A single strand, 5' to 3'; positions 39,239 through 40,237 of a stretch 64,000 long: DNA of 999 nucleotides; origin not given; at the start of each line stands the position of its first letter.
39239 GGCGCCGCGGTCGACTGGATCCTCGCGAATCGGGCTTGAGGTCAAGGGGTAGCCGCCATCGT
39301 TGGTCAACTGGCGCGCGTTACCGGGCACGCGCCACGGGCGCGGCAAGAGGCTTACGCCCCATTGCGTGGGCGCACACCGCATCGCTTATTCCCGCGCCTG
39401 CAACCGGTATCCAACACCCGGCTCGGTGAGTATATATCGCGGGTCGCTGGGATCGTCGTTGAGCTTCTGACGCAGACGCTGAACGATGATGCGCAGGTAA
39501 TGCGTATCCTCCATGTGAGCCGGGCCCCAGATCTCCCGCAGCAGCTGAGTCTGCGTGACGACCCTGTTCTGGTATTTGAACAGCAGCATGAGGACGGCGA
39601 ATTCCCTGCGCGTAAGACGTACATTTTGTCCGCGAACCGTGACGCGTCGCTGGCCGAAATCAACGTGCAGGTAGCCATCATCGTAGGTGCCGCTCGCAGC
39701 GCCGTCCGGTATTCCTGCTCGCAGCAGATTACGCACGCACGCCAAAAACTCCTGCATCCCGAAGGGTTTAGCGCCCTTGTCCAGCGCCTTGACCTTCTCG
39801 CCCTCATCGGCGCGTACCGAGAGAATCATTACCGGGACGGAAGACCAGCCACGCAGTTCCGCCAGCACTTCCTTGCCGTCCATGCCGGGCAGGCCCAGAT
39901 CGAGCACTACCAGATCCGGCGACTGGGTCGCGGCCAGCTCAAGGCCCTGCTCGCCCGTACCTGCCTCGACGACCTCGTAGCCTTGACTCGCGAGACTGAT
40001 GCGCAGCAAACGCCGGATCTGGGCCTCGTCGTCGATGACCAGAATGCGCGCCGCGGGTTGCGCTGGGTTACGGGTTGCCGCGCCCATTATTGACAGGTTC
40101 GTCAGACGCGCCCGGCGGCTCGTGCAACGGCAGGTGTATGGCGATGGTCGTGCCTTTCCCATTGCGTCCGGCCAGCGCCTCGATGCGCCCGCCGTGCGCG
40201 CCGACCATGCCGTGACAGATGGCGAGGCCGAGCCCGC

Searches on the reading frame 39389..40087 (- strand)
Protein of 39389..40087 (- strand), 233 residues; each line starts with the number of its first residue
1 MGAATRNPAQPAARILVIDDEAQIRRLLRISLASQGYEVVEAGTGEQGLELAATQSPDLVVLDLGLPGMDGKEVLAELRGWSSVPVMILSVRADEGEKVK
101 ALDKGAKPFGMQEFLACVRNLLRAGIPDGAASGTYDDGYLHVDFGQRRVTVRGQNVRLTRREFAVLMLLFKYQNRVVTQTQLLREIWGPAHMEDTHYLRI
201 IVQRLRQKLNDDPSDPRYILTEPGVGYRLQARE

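Call 16: search_protein_families(library=pfam, proteins=[window:39389-40087:-], max_evalue=0.01)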
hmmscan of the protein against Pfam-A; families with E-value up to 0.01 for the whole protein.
window:39389-40087:- (233 aa): 2 families
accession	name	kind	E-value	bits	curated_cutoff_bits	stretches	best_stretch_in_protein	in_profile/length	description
PF00486.34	Trans_reg_C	-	6.7e-24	84.2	26.2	1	153-229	1-77/77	Transcriptional regulatory protein, C terminal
PF00072.30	Response_reg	-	2e-22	79.9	30.2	1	15-108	1-95/111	Response regulator receiver domain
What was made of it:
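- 39386..40087 (-): kdpE, an open 233-codon ORF carrying a 15-nt in-frame deletion at 39769/39770 and R->C at a conserved Arg. The Pfam receiver match stops at profile position 95 of 111 (call 16).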
